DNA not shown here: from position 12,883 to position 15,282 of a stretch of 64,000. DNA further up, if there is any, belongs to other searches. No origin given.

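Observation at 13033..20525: Glycyl-radical enzyme and activase hard-wired to a sugar-type ABC importer in one stop/start-overlapped operon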

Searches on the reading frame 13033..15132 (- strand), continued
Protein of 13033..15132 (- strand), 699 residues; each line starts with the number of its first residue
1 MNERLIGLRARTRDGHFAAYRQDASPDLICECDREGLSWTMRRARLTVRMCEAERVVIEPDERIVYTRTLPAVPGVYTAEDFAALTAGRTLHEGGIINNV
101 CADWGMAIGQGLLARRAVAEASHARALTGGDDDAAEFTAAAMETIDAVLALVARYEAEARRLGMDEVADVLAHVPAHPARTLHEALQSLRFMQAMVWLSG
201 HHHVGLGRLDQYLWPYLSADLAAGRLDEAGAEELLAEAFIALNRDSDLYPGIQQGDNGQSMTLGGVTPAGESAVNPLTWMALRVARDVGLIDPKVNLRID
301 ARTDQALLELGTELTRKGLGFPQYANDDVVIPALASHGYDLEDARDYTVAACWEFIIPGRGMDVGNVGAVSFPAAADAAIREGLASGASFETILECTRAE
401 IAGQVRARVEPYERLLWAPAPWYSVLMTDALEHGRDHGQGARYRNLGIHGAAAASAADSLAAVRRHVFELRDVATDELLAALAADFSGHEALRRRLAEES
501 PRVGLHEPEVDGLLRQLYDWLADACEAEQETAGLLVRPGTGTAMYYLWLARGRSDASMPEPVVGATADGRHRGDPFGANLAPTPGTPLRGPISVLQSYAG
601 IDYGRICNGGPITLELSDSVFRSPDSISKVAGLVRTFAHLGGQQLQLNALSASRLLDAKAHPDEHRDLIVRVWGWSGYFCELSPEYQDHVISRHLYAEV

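Call 59: fold_search(model_id=the predicted structure, library=pdb)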
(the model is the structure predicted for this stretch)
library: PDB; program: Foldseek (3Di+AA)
matches with E <= 10: 298; with E <= 0.001: 88
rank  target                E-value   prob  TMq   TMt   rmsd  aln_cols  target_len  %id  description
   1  8yjo_A                1.8e-34  1.00  0.82  0.76   5.4       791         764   26  Structure of E. coli glycyl radical enzyme PflD with bound malonate (released 2024-10-02)
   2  5kdp_A                1.2e-33  1.00  0.81  0.71   5.6       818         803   22  E491A mutant of choline TMA-lyase (released 2016-09-28)
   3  5fay_A                1.8e-33  1.00  0.81  0.72   5.5       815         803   22  Y208F mutant of choline TMA-lyase (released 2016-09-28)
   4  9rco_A                1.9e-33  1.00  0.79  0.70   5.7       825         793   24  1,2-propanediol dehydratase with 0.1 % glycerol additive (released 2025-06-11)
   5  5fau_A                2.6e-33  1.00  0.82  0.72   5.4       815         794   21  wild-type choline TMA lyase in complex with choline (released 2016-09-28)
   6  5faw_A                2.8e-33  1.00  0.81  0.71   5.6       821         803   21  T502A mutant of choline TMA-lyase (released 2016-09-28)
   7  9rcp_B                3.9e-33  1.00  0.79  0.70   5.6       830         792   24  1,2-propanediol dehydratase with 0.1 % 1,3-propanediol additive (released 2025-06-11)
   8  6nd3_D                4.7e-33  1.00  0.81  0.71   5.5       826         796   21  wild-type choline TMA lyase in complex with betaine aldehyde (released 2019-01-16)
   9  1r8w_A                7.0e-33  1.00  0.81  0.73   5.5       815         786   23  Native structure of the B12-independent glycerol dehydratase from clostridium butyricum (released 2004-06-01)
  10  5fau_B                1.1e-32  1.00  0.81  0.72   5.5       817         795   22  wild-type choline TMA lyase in complex with choline (released 2016-09-28)
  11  9ht9_A                1.1e-32  1.00  0.80  0.71   5.3       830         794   21  CutC in complex with inhibitor1 (released 2026-01-14)
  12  5a0u_A                1.3e-32  1.00  0.81  0.72   5.5       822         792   24  Structure of CutC choline lyase choline bound form from Klebsiella pneumoniae. (released 2015-07-29)
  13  6vue_A                2.0e-32  1.00  0.81  0.71   5.8       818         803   22  wild-type choline TMA lyase in complex with 1-methyl-1,2,3,6-tetrahydropyridin-3-ol (released 2020-11-04)
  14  9f3x_C                2.6e-32  1.00  0.81  0.72   5.7       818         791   24  CutC choline lyase in complex with cyclopropylcholine (released 2024-05-08)
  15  6vue_B                2.7e-32  1.00  0.81  0.71   5.5       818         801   22  wild-type choline TMA lyase in complex with 1-methyl-1,2,3,6-tetrahydropyridin-3-ol (released 2020-11-04)
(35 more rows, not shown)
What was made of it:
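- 13033..15132 (-): Glycyl radical enzyme, 699 aa, of an uncharacterised clade of 680-700-aa proteins. Catalytic C352 in A-A-C-W-E; radical glycine G674 in R-V-W-G-W-S. Foldseek top hit is E. coli PflD 8yjo, TM 0.82, 26% identity (call 59).
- On PflD / YbiW anhydro-sugar-phosphate C-O lyases: 23-26% identity (call 59).
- Fold similarity to propanediol and glycerol dehydratases is about the same as to PflD (call 59).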

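Call 64: search_protein_families(library=pfam, proteins=[L007:534-1592:+], max_evalue=0.0001)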
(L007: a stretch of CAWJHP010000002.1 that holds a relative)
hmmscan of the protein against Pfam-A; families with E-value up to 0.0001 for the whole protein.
L007:534-1592:+ (352 aa): 2 families
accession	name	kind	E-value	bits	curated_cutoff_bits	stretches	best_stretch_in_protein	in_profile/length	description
PF13407.12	Peripla_BP_4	-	5.2e-30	105.3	35.1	1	58-312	2-247/258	Periplasmic binding protein domain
PF00532.27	Peripla_BP_1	-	6.2e-10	39.4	22.2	1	72-271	18-208/281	Periplasmic binding proteins and sugar binding domain of LacI family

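Call 69: search_protein_families(library=pfam, alignment_id=A4, max_evalue=0.00001)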
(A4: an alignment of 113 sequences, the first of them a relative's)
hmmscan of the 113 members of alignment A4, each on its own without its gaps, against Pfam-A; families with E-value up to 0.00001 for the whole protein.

A. member 1, L002:12543-13421:+ (292 aa): 0 families

B. families by the number of members that match (of 113 scanned): 146 families (the first 25 are shown)
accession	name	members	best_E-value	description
PF12833.13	HTH_18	4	1.3e-22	Helix-turn-helix domain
PF00165.29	HTH_AraC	4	1.8e-20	Bacterial regulatory helix-turn-helix proteins, AraC family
PF08241.18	Methyltransf_11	3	8.6e-22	Methyltransferase domain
PF13649.12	Methyltransf_25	3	6.3e-20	Methyltransferase domain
PF13847.12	Methyltransf_31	3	1.2e-13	Methyltransferase domain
PF08242.18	Methyltransf_12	3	2e-13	Methyltransferase domain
PF13489.12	Methyltransf_23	3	8.1e-09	Methyltransferase domain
PF02065.24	Melibiase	2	5.5e-104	Melibiase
PF00501.34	AMP-binding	2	2.4e-69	AMP-binding enzyme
PF02518.31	HATPase_c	2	1.5e-29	Histidine kinase-, DNA gyrase B-, and HSP90-like ATPase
PF00072.30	Response_reg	2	4.5e-27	Response regulator receiver domain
PF13385.13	Laminin_G_3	2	1.1e-22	Concanavalin A-like lectin/glucanases superfamily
PF01261.30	AP_endonuc_2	2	3.9e-22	Xylose isomerase-like TIM barrel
PF00512.31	HisKA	2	1.3e-14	His Kinase A (phospho-acceptor) domain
PF00583.31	Acetyltransf_1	2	3.5e-09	Acetyltransferase (GNAT) family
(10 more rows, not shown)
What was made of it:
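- Tried and rejected: Nothing recurred beyond regulators (call 69).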

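Call 70: find_homologous_proteins(query=L073:10001-12055:+, max_evalue=1e-100)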
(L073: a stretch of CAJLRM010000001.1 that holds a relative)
Query L073:10001-12055:+ (685 aa): 7241 proteins with E <= 1e-100 among 8000 candidates; the best 120 are listed.
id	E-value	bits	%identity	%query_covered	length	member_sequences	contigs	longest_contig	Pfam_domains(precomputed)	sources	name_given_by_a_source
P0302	0.0e+0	1542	99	100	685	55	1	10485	PF02901.21,PF01228.27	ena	-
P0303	0.0e+0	1117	80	90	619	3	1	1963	PF02901.21,PF01228.27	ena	-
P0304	0.0e+0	1083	70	100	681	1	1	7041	PF02901.21,PF01228.27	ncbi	-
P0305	0.0e+0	1078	70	100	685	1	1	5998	PF02901.21,PF01228.27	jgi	-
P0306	0.0e+0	1054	68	100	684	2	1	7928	PF02901.21,PF01228.27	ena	-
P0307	0.0e+0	1031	67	100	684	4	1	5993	PF02901.21,PF01228.27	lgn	-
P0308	0.0e+0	1021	65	100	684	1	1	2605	PF02901.21,PF01228.27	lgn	-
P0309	0.0e+0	1020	66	100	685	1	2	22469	PF02901.21,PF01228.27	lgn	-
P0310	2.3e-294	996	66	100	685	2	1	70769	PF02901.21,PF01228.27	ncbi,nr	ncbi:MAG: pyruvate formate-lyase [Clostridiales bacterium]|nr:pyruvate formate-lyase [Clostridiales 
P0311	2.4e-292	989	65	100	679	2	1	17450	PF02901.21,PF01228.27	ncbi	-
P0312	1.0e-291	987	64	100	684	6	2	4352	PF02901.21,PF01228.27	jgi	-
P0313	9.7e-284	961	63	100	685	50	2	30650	PF02901.21,PF01228.27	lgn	-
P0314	2.8e-283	959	62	100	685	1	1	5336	PF02901.21,PF01228.27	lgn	-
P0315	1.9e-282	957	62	100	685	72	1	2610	PF02901.21,PF01228.27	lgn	-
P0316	6.7e-282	955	62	100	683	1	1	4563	PF02901.21,PF01228.27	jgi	jgi:formate C-acetyltransferase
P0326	5.2e-275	932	61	100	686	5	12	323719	PF02901.21,PF01228.27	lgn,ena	-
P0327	2.8e-274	930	61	100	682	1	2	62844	PF02901.21,PF01228.27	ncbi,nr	ncbi:MAG: Benzylsuccinate synthase alpha subunit [Tenericutes bacterium ADurb.Bin239]|nr:MAG: Benzyl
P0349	5.3e-267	906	60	100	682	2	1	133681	PF02901.21,PF01228.27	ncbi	-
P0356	1.7e-263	894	58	99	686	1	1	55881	PF02901.21,PF01228.27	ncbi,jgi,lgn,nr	ncbi:MAG TPA: pyruvate formate-lyase [Erysipelotrichaceae bacterium]|nr:pyruvate formate-lyase [Erys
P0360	6.0e-263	892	60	100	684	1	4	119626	PF02901.21,PF01228.27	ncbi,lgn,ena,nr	ncbi:MAG: pyruvate formate-lyase [Clostridia bacterium]|nr:pyruvate formate-lyase [Clostridia bacter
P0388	4.1e-238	810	53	100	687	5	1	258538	PF02901.21,PF01228.27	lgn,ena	-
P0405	5.3e-233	793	53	100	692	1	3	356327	PF02901.21,PF01228.27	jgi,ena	-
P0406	5.9e-233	793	52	100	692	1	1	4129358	PF02901.21,PF01228.27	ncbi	-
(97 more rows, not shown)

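Call 71: find_encoding_contigs(protein=P0406, flank=10000, max_places=3)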
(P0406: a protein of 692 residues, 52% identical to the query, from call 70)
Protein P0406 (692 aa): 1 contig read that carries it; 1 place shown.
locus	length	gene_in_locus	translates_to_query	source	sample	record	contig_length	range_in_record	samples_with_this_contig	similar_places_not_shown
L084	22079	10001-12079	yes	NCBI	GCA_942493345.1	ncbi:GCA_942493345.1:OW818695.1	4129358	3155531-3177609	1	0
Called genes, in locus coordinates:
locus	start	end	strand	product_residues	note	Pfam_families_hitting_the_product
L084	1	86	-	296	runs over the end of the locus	PF02311:AraC_binding, PF12833:HTH_18, PF00165:HTH_AraC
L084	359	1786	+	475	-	PF00884:Sulfatase, PF01663:Phosphodiest (weak), PF16347:SGSH_C (weak), PF14707:Sulfatase_C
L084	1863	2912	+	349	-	PF04616:Glyco_hydro_43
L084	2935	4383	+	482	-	PF00884:Sulfatase, PF01663:Phosphodiest (faint), PF16347:SGSH_C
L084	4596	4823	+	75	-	-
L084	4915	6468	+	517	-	PF22848:ASD1_dom, PF06964:Alpha-L-AF_C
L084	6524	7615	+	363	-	PF01263:Aldose_epim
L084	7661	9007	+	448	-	PF00083:Sugar_tr, PF07690:MFS_1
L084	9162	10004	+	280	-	PF13353:Fer4_12, PF04055:Radical_SAM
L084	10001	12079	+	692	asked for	PF02901:PFL-like, PF01228:Gly_radical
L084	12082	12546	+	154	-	PF12689:Acid_PPase, PF00702:Hydrolase (weak), PF13419:HAD_2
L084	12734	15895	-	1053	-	PF00005:ABC_tran, PF19055:ABC2_membrane_7 (faint), PF01061:ABC2_membrane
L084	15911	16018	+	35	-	-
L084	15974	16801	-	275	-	-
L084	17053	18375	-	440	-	PF06123:CreD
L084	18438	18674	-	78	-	PF01047:MarR (faint), PF13601:HTH_34, PF03551:PadR (weak)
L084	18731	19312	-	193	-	-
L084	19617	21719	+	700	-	PF01432:Peptidase_M3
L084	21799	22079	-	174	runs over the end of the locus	PF14060:DUF4252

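Call 72: find_encoding_contigs(protein=P0326, flank=9000, max_places=2)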
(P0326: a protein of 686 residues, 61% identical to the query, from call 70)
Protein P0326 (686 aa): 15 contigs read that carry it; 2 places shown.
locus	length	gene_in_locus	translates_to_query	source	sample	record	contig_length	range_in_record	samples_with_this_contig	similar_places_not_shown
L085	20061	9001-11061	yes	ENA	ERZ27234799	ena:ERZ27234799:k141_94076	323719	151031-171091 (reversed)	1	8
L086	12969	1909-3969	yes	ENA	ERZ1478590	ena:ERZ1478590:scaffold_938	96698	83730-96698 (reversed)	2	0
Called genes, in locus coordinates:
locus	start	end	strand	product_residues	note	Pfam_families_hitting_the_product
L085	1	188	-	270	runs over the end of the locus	PF00528:BPD_transp_1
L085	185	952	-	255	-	PF00005:ABC_tran, PF13304:AAA_21 (faint)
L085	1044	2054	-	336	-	PF13379:NMT1_2, PF09084:NMT1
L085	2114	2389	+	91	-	-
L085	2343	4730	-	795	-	PF01841:Transglut_core (weak), PF13855:LRR_8 (faint), PF13306:LRR_5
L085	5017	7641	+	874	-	PF00133:tRNA-synt_1, PF09334:tRNA-synt_1g, PF13603:tRNA-synt_1_2, PF09334:tRNA-synt_1g, PF08264:Anticodon_1, PF10458:Val_tRNA-synt_C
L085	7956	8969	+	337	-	PF13353:Fer4_12, PF00037:Fer4 (faint), PF04055:Radical_SAM, PF12838:Fer4_7 (faint)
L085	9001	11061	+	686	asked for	PF02901:PFL-like, PF01228:Gly_radical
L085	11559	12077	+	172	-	-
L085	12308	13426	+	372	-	-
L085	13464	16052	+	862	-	PF13385:Laminin_G_3, PF09479:Flg_new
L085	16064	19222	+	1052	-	PF13385:Laminin_G_3 (weak), PF07944:Beta-AFase-like_GH127_cat, PF20736:Glyco_hydro127M, PF20737:Glyco_hydro127C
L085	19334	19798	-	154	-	PF09347:DUF1989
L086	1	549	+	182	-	?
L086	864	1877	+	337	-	PF13353:Fer4_12, PF00037:Fer4 (faint), PF04055:Radical_SAM, PF12838:Fer4_7 (faint)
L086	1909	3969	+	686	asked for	PF02901:PFL-like, PF01228:Gly_radical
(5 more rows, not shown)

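Call 73: find_encoding_contigs(protein=P0405, flank=9000, max_places=2)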
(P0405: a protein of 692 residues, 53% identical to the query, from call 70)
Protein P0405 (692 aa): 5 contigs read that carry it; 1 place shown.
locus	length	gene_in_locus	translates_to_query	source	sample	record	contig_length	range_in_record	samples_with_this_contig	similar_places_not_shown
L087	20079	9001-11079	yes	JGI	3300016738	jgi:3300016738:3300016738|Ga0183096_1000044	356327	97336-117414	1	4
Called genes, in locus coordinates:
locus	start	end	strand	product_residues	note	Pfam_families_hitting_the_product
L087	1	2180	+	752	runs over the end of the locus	PF02065:Melibiase, PF17801:Melibiase_C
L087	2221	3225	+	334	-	PF01263:Aldose_epim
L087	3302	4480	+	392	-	PF02065:Melibiase, PF16499:Melibiase_2, PF17801:Melibiase_C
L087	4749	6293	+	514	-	PF22848:ASD1_dom, PF06964:Alpha-L-AF_C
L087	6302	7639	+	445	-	PF00083:Sugar_tr, PF07690:MFS_1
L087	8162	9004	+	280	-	PF13353:Fer4_12, PF04055:Radical_SAM, PF00037:Fer4 (faint), PF12800:Fer4_4 (faint)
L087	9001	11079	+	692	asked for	PF02901:PFL-like, PF01228:Gly_radical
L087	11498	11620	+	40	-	-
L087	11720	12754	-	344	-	PF03372:Exo_endo_phos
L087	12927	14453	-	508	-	PF12771:SusD-like_2, PF12741:SusD-like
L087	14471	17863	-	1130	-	PF07660:STN (weak), PF13620:CarboxypepD_reg, PF13715:CarbopepD_reg_2, PF07715:Plug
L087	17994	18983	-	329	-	PF04773:FecR, PF16344:FecR_C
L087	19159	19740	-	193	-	PF04542:Sigma70_r2, PF08281:Sigma70_r4_2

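Call 74: find_encoding_contigs(protein=P0388, flank=9000, max_places=2)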
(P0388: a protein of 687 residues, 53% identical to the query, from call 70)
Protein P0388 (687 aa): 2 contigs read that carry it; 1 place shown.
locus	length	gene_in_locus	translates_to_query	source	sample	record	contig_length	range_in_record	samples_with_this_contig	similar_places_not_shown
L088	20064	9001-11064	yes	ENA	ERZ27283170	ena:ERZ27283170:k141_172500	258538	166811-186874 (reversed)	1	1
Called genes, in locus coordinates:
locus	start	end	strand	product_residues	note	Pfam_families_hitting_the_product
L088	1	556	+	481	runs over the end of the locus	PF03062:MBOAT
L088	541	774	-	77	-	-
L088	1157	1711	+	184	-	PF02661:Fic (weak)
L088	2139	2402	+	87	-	-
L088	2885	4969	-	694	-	-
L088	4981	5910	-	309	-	PF09339:HTH_IclR (faint), PF01022:HTH_5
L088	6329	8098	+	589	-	PF02837:Glyco_hydro_2_N, PF22666:Glyco_hydro_2_N2, PF00703:Glyco_hydro_2, PF02836:Glyco_hydro_2_C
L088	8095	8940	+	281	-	PF13353:Fer4_12 (faint), PF04055:Radical_SAM, PF12838:Fer4_7 (faint)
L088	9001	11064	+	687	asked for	PF02901:PFL-like, PF01228:Gly_radical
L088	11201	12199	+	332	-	PF13385:Laminin_G_3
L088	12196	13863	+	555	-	PF06439:3keto-disac_hyd (faint), PF13385:Laminin_G_3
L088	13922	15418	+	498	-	PF04616:Glyco_hydro_43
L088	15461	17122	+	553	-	-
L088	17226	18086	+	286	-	PF00528:BPD_transp_1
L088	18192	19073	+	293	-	PF00528:BPD_transp_1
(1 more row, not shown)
